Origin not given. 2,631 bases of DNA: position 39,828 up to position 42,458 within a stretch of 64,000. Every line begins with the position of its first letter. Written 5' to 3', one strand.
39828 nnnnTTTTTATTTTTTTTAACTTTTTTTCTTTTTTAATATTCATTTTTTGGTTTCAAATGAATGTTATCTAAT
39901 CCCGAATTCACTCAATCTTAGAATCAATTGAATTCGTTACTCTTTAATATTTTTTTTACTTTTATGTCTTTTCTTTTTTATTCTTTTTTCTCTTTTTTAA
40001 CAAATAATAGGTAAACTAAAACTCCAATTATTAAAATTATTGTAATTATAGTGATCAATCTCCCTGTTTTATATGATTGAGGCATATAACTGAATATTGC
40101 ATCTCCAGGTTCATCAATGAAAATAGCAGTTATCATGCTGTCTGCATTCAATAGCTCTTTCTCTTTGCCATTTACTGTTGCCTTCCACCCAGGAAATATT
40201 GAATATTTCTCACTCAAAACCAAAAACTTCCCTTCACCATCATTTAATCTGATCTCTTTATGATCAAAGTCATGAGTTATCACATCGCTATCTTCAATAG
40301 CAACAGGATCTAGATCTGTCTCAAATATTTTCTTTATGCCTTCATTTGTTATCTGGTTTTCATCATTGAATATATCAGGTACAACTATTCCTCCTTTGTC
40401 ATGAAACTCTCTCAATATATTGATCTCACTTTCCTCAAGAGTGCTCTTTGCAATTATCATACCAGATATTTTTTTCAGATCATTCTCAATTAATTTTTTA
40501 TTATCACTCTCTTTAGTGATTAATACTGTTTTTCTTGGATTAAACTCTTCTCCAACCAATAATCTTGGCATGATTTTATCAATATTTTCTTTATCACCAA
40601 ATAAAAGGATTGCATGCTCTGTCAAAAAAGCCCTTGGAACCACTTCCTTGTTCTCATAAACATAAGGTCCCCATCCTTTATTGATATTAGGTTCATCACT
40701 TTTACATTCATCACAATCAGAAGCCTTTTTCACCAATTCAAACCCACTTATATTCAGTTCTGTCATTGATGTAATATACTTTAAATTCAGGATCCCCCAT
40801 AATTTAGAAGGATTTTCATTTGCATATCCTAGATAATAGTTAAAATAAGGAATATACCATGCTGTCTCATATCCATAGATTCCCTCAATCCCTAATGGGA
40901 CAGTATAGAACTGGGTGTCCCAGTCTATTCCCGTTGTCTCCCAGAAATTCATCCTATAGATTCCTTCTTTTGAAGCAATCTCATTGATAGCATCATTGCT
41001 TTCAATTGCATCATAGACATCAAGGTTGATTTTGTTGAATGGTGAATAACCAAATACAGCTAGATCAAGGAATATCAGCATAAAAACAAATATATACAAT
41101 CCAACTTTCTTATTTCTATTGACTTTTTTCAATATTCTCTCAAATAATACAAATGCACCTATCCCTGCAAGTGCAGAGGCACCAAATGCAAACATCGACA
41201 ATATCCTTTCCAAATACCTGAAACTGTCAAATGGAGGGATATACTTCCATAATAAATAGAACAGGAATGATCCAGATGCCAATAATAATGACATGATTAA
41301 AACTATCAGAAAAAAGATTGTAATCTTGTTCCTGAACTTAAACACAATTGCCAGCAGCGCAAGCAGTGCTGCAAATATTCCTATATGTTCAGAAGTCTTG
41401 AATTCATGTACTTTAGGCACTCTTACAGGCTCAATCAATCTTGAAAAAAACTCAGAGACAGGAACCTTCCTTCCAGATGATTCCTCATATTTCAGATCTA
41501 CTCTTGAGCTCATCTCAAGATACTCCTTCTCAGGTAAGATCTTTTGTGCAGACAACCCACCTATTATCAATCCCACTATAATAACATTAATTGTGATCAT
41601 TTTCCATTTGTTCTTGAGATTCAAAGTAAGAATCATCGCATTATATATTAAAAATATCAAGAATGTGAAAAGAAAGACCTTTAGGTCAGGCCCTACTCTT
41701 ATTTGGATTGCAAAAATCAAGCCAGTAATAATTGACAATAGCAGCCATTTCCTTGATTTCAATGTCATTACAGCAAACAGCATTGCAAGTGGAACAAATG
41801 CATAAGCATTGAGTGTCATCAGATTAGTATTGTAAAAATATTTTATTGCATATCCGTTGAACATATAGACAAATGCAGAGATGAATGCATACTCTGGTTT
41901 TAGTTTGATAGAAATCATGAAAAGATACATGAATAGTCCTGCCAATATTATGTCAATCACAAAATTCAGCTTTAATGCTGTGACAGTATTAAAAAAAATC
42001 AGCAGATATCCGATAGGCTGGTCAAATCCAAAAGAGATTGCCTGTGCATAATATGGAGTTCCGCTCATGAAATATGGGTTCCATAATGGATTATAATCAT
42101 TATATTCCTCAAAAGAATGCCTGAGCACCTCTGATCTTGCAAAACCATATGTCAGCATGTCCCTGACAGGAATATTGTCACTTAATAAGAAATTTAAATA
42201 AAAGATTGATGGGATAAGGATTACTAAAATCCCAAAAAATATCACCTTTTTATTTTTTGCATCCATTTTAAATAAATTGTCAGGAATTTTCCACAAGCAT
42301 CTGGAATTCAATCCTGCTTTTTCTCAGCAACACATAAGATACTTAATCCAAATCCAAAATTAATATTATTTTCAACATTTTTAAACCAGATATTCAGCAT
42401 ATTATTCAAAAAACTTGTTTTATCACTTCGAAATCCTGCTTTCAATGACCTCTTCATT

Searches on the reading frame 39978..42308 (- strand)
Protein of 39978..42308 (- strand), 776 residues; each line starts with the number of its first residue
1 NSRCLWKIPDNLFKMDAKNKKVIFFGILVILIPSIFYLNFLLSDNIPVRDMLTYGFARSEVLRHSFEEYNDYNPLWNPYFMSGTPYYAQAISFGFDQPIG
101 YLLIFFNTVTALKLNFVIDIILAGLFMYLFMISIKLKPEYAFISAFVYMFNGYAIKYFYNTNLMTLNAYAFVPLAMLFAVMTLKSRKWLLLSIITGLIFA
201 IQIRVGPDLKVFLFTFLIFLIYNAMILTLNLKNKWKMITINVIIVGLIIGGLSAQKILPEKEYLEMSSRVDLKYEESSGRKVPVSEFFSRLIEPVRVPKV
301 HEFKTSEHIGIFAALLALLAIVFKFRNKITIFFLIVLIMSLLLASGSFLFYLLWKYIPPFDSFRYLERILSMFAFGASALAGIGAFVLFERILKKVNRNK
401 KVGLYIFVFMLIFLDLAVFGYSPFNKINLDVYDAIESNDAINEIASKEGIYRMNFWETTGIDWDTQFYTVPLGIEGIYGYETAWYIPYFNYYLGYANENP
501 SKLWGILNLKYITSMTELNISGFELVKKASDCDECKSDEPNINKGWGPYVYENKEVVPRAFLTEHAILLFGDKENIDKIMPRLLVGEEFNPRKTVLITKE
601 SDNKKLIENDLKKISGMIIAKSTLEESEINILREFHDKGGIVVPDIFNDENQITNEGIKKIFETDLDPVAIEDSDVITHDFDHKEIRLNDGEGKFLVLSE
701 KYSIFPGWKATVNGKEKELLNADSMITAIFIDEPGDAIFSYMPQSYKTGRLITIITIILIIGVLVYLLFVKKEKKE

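Call 37: search_protein_families(library=pfam, proteins=[window:39978-42308:-], max_evalue=0.00001)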
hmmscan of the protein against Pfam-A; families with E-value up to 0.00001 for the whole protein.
window:39978-42308:- (776 aa): 1 family
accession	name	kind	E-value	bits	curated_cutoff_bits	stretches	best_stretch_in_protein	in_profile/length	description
PF09586.16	YfhO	-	1.1e-07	31.1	28.5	0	97-419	74-385/835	Bacterial membrane protein YfhO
